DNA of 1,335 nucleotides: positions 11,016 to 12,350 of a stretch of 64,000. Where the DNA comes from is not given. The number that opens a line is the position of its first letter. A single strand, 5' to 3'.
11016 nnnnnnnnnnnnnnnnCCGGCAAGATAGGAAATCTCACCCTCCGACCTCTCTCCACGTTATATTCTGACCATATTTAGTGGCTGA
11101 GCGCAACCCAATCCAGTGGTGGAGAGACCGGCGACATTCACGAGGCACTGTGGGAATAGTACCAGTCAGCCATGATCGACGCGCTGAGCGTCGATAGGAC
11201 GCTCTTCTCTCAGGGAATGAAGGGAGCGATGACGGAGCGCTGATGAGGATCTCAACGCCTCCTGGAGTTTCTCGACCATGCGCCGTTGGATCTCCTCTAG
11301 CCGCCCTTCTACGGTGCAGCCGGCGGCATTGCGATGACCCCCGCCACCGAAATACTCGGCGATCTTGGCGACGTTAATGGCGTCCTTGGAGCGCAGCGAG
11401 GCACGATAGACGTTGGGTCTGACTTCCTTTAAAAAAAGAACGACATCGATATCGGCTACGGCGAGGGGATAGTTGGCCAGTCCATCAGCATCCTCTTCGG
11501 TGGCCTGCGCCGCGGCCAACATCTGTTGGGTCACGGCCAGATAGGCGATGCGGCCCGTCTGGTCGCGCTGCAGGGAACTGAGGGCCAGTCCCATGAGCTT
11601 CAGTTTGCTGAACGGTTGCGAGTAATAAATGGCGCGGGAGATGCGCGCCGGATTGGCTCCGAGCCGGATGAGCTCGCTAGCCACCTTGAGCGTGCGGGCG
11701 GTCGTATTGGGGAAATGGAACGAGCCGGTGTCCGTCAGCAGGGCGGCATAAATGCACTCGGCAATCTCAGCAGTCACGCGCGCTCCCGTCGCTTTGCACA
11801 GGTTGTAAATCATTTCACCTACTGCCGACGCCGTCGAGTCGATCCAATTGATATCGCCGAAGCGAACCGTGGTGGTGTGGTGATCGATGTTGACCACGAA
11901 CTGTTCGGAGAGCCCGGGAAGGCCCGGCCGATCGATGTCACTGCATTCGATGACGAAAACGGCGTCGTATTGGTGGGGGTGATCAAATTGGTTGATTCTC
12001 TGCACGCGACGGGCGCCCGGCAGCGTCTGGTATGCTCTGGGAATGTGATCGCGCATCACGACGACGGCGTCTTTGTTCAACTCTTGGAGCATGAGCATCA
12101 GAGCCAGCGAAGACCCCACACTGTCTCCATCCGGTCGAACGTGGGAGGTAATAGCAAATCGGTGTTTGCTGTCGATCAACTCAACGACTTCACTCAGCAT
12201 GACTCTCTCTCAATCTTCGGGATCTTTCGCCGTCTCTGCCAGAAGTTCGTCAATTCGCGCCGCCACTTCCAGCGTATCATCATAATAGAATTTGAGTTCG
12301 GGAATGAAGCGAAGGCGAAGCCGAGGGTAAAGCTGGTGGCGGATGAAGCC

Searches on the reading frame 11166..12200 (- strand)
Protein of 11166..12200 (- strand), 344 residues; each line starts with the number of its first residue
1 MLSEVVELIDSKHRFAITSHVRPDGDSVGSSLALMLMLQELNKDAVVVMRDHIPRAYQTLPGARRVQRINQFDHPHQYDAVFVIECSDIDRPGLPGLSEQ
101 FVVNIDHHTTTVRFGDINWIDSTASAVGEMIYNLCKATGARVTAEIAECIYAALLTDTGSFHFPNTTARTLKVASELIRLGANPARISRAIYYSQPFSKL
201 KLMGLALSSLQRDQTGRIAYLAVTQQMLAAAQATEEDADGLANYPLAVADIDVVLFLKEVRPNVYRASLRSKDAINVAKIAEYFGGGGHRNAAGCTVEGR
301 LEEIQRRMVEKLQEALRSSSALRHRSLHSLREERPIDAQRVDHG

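Call 79: search_protein_families(library=pfam, proteins=[window:11166-12200:-], max_evalue=0.0001)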
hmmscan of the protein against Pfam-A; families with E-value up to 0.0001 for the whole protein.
window:11166-12200:- (344 aa): 2 families
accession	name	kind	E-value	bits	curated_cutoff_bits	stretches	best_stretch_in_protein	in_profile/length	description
PF01368.27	DHH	-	3.5e-16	60.1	28.1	1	15-153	2-124/125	DHH family, N-terminal domain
PF02272.25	DHHA1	-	1.6e-11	45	25.9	1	230-312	10-100/102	DHHA1 domain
